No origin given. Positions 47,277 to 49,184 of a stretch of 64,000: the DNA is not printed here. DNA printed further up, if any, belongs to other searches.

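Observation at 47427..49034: FabH-like (KAS III) enzyme fused to its own carrier-protein domain inside an NRPS-PKS cluster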

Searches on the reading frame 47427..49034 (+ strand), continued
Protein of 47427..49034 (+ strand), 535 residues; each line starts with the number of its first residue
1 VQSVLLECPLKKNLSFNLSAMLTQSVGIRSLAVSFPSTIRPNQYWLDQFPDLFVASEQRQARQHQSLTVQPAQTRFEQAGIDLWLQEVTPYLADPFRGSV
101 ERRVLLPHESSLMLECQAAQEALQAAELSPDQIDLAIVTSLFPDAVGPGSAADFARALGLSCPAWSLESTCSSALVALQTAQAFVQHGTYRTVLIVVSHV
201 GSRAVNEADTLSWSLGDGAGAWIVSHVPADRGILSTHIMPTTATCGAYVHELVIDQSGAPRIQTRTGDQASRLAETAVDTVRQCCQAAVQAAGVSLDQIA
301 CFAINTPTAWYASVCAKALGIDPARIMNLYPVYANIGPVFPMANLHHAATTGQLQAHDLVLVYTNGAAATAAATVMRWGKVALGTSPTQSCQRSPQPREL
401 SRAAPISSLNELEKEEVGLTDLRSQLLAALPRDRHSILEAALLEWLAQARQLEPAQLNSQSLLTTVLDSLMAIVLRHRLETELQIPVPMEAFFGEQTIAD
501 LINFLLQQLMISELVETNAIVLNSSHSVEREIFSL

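Call 29: find_related_loci(query=A1, collection=genome_contigs, flank=10000)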
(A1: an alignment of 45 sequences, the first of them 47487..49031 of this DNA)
Query A1 (515 aa) in genome_contigs; peptide patterns used: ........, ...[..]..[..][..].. (x = any residue, [..] = any of these).
203 stretches matched a pattern; 160 encode a relative of the query (tblastn E <= 1e-3); the best 80 are kept; 80 distinct loci.
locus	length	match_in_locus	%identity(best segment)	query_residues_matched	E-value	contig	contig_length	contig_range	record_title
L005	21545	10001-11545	73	1-515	0e+0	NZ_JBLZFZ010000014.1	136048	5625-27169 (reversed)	Pantanalinema rosaneae CENA516 NODE_19_length_136099_cov_288.160580, whole genome shotgun sequence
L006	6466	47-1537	60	4-515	0e+0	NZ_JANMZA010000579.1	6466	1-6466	MAG: Chamaesiphon sp. OTE_8_metabat_110 OTE_8_k141_513184, whole genome shotgun sequence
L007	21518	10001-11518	61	1-515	0e+0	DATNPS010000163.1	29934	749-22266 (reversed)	MAG TPA_asm: Crinalium sp. isolate SMAG_U16487 k141_2574678, whole genome shotgun sequence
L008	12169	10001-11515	57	1-515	0e+0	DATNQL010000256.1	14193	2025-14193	MAG TPA_asm: Stenomitos sp. isolate SMAG_U16506 k141_284906, whole genome shotgun sequence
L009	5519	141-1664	59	4-515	0e+0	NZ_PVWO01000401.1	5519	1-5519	Chamaesiphon polymorphus CCALA 037 NODE_1067_length_5519_cov_3.98181_ID_95478, whole genome shotgun sequence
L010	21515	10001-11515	57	1-515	0e+0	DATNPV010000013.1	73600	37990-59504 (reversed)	MAG TPA_asm: Waterburya sp. isolate SMAG_U16490 k141_15135, whole genome shotgun sequence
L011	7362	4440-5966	57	1-515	0e+0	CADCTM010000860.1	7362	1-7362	uncultured Coleofasciculus sp. isolate AVDCRST_MAG92 genome assembly, contig: NODE685, whole genome shotgun sequence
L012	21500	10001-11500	59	4-515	0e+0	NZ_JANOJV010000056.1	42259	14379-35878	MAG: Chamaesiphon sp. VAR_48_metabat_135_sub VAR_48_k141_666907, whole genome shotgun sequence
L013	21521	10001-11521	59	1-515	7e-180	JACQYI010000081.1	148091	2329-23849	MAG: Oscillatoriophycideae cyanobacterium NC_groundwater_1537_Pr4_S-0.65um_50_18 SR1-18-Sp65_coassembly_scaffold_780263,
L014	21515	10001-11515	57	1-515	3e-178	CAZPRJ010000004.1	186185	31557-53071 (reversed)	MAG TPA_asm: uncultured Microcoleus sp. isolate SRP063590_co1_133 genome assembly, contig: NODE_64_length_186185_cov_7.3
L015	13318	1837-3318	58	1-515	2e-176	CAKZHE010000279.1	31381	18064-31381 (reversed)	MAG TPA_asm: uncultured cyanobacterium isolate ERR2114811_bin.3_CONCOCT_v1.1_MAG genome assembly, contig: ERZ1034369.156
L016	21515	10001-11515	56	1-515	1e-175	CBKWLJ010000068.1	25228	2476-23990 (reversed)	MAG TPA_asm: uncultured bacterium isolate SRR29175779_binner123_Refined_1 genome assembly, contig: ERZ27337281.128, whol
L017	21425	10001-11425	57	1-481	1e-173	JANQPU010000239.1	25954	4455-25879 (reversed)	MAG: Acaryochloris sp. IP29b_bin.176 k99_3553029, whole genome shotgun sequence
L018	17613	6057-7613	59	5-515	2e-173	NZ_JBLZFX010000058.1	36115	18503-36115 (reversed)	Alkalinema pantanalense CENA528 NODE_58_size36115_pilon, whole genome shotgun sequence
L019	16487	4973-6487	56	1-515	2e-173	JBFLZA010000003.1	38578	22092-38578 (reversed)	MAG: Cyanobacteriota bacterium isolate MAG099 MAG099_3, whole genome shotgun sequence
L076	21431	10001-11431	49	2-494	7e-142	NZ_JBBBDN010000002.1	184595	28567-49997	Lusitaniella coriacea LEGE 07167 8, whole genome shotgun sequence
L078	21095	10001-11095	56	1-367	3e-134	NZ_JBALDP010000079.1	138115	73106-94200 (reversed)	MAG: Nostoc sp. isolate P2090 bin 22 NODE_65_length_138115_cov_114.963440, whole genome shotgun sequence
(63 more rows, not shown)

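Call 34: search_protein_families(library=pfam, proteins=[L078:3155-4858:+, L078:4862-6301:+, L078:6487-8007:+, L078:8058-9860:+, L078:9938-11149:+, L078:11287-13392:+, L078:13605-14594:+, L078:14594-15505:+, L078:15692-17440:+], max_evalue=0.00001)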
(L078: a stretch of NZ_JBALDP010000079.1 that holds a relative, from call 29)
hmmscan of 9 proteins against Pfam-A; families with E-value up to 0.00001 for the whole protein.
L078:3155-4858:+ (567 aa): 1 family
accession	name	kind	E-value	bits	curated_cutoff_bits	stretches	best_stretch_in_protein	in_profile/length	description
PF00221.24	Lyase_aromatic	-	2.4e-149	498.4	27.3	1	33-516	1-465/466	Aromatic amino acid lyase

L078:4862-6301:+ (479 aa): 1 family
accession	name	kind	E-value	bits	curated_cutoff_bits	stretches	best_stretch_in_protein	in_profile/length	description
PF00067.27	p450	-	2.1e-94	317.3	22.8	1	19-450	1-455/462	Cytochrome P450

L078:6487-8007:+ (506 aa): 2 families
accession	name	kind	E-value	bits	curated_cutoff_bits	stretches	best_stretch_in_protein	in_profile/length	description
PF00501.34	AMP-binding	-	3.9e-99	332.5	29.9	1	14-362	8-384/384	AMP-binding enzyme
PF13193.12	AMP-binding_C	-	5.8e-20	72.4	24.5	1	412-487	1-76/76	AMP-binding enzyme C-terminal domain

L078:8058-9860:+ (600 aa): 3 families
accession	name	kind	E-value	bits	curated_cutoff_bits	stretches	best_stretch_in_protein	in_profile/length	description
PF02775.26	TPP_enzyme_C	-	1.1e-31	110.1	21.9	1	433-576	2-151/151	Thiamine pyrophosphate enzyme, C-terminal TPP binding domain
PF02776.23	TPP_enzyme_N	-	3.9e-28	98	26.8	1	48-159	2-115/119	Thiamine pyrophosphate enzyme, N-terminal TPP binding domain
PF00205.28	TPP_enzyme_M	-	3.2e-22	79.1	30.4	1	253-376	15-137/137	Thiamine pyrophosphate enzyme, central domain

L078:9938-11149:+ (403 aa): 3 families
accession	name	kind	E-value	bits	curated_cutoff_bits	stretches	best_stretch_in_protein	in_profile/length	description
PF08545.16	ACP_syn_III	-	3.2e-15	56.2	24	1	165-236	3-76/80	3-Oxoacyl-[acyl-carrier-protein (ACP)] synthase III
PF08541.16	ACP_syn_III_C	-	1.5e-08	35.1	26.6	1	289-377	2-90/90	3-Oxoacyl-[acyl-carrier-protein (ACP)] synthase III C terminal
PF00108.29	Thiolase_N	-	2.5e-06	27.5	26.4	1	104-194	18-110/260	Thiolase, N-terminal domain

L078:11287-13392:+ (701 aa): 1 family
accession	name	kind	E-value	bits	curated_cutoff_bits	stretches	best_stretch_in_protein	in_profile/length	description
PF00353.25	HemolysinCabind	-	6.5e-80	262.9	23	10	493-527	2-36/36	RTX calcium-binding nonapeptide repeat (4 copies)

L078:13605-14594:+ (329 aa): 0 families

L078:14594-15505:+ (303 aa): 4 families
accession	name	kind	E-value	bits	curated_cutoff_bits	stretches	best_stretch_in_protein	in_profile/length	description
PF05368.20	NmrA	-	1.5e-35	123.6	27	1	4-266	3-278/298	NmrA-like family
PF13460.12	NAD_binding_10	-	9.4e-27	94.5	27.2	1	10-198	1-184/184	NAD(P)H-binding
PF01370.27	Epimerase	-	1.5e-16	60.9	20.9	1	6-114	1-114/240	NAD dependent epimerase/dehydratase family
PF01073.25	3Beta_HSD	-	1.1e-12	48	22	1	7-116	1-117/280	3-beta hydroxysteroid dehydrogenase/isomerase family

L078:15692-17440:+ (582 aa): 3 families
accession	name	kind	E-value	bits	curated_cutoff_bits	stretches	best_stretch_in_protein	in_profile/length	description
PF07883.17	Cupin_2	-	3.1e-14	52.9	27.2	1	51-109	10-67/70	Cupin domain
PF03160.20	Calx-beta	-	1.6e-12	48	27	1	160-272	7-119/119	Calx-beta domain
PF00353.25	HemolysinCabind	-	9.6e-12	45.1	23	1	472-506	1-35/36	RTX calcium-binding nonapeptide repeat (4 copies)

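Call 37: predict_structure(alignment_id=A1)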
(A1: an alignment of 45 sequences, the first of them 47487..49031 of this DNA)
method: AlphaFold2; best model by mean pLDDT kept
length: 515 residues; sequences in the alignment: 45
mean_pLDDT: 77.3   pTM: 0.68
mean pLDDT of the five models: 77.3, 77.1, 73.8, 73.5, 70.6
residues with pLDDT >= 90: 196; 70-90: 198; 50-70: 45; < 50: 76
segments of 3 or more residues with pLDDT < 50: 35-57, 367-400, 499-515
pLDDT, mean of each block of 10 residues (from residue 1): 80 89 68 45 30 45 72 61 83 94 97 95 73 91 85 93 93 96 73 78 96 94 82 80 79 82 96 96 82 88 87 82 93 91 84 95 68 28 25 29 86 91 85 84 77 79 83 89 93 66 36 28
secondary structure, 60 per line:
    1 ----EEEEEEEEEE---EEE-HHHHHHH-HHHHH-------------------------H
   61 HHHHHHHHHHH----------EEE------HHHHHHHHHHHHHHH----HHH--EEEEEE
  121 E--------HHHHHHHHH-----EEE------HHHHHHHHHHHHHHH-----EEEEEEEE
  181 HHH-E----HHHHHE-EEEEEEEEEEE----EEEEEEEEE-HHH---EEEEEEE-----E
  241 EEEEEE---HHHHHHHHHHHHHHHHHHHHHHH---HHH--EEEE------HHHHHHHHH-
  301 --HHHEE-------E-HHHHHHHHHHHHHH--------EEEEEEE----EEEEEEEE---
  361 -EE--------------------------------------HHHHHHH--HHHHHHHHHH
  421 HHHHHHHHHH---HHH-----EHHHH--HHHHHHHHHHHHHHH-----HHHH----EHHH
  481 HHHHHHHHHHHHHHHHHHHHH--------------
elements in order: E5-14 E18-20 H22-28 H30-34 H60-71 E82-84 H91-105 E115-121 H130-138 E144-146 H153-167 E173-180 H190-194 E197-207 E212-220 E228-234 E240-246 H250-272 E281-284 H291-299 H317-330 E339-345 E350-357 H402-408 H411-430 H443-446 H449-463 H469-472 H478-501

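Call 43: fold_search(model_id=the predicted structure, library=pdb)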
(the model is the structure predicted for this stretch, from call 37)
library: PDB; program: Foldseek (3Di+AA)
matches with E <= 10: 1461; with E <= 0.001: 1043
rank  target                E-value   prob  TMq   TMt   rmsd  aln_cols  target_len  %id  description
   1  2ebd_A                1.1e-24  1.00  0.53  0.86   5.5       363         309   22  Crystal structure of 3-oxoacyl-[acyl-carrier-protein] synthase III from Aquifex aeolicus VF5 (released 2007-08-14)
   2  6x7r                  3.5e-24  1.00  0.55  0.87   3.6       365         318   19  E. coli beta-ketoacyl-[acyl carrier protein] synthase III (FabH) in complex with oxa(dethia)-coenzyme A (released 2021-06-02)
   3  9ka6_A                1.3e-23  1.00  0.55  0.88   4.5       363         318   19  Crystal structure of beta-ketoacyl-ACP synthase FabH C112Q in complex with acyl-ACP from E. coli (released 2025-09-10)
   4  9ka5                  2.6e-23  1.00  0.55  0.88   5.3       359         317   19  Crystal structure of beta-ketoacyl-ACP synthase FabH C112Q from E. coli (released 2025-09-10)
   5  1hn9_A                3.9e-23  1.00  0.55  0.88   4.1       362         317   20  CRYSTAL STRUCTURE OF BETA-KETOACYL-ACP SYNTHASE III (released 2000-12-27)
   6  4ylt                  3.9e-23  1.00  0.54  0.88   3.7       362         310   19  Crystal structure of beta-ketoacyl-ACP synthase III (FabH) from Yersinia pestis (released 2015-04-08)
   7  4dfe_A                4.1e-23  1.00  0.56  0.87   5.0       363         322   20  Crystal structure of 3-oxoacyl-[acyl-carrier-protein] synthase III from Burkholderia xenovorans (released 2012-02-08)
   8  6et3_C                4.9e-23  1.00  0.56  0.81   6.4       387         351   19  Crystal structure of PqsBC (C129S) mutant from Pseudomonas aeruginosa (crystal form 4) (released 2018-07-04)
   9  3il7_A                6.1e-23  1.00  0.55  0.88   5.3       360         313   21  Crystal structure of S. aureus FabH (released 2009-08-25)
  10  6et2_A                6.5e-23  1.00  0.56  0.79   6.4       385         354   19  Crystal structure of PqsBC (C129A) mutant from Pseudomonas aeruginosa (crystal form 3) (released 2018-07-04)
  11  2ebd_B                6.9e-23  1.00  0.53  0.86   5.2       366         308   22  Crystal structure of 3-oxoacyl-[acyl-carrier-protein] synthase III from Aquifex aeolicus VF5 (released 2007-08-14)
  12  8vd9                  7.7e-23  1.00  0.53  0.86   4.2       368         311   20  Crystal structure of Bacillus subtilis FabHA, beta-ketoacyl carrier protein synthase III (released 2024-02-14)
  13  4nhd_D                7.7e-23  1.00  0.54  0.86   3.9       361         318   20  Crystal structure of beta-ketoacyl-ACP synthase III (FabH) from Vibrio Cholerae in complex with Coenzyme A (released 2013-12-25)
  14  6et2_C                7.7e-23  1.00  0.55  0.78   6.4       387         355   18  Crystal structure of PqsBC (C129A) mutant from Pseudomonas aeruginosa (crystal form 3) (released 2018-07-04)
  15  1zow_A                8.2e-23  1.00  0.54  0.88   5.5       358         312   22  Crystal Structure of S. aureus FabH, beta-ketoacyl carrier protein synthase III (released 2005-08-09)
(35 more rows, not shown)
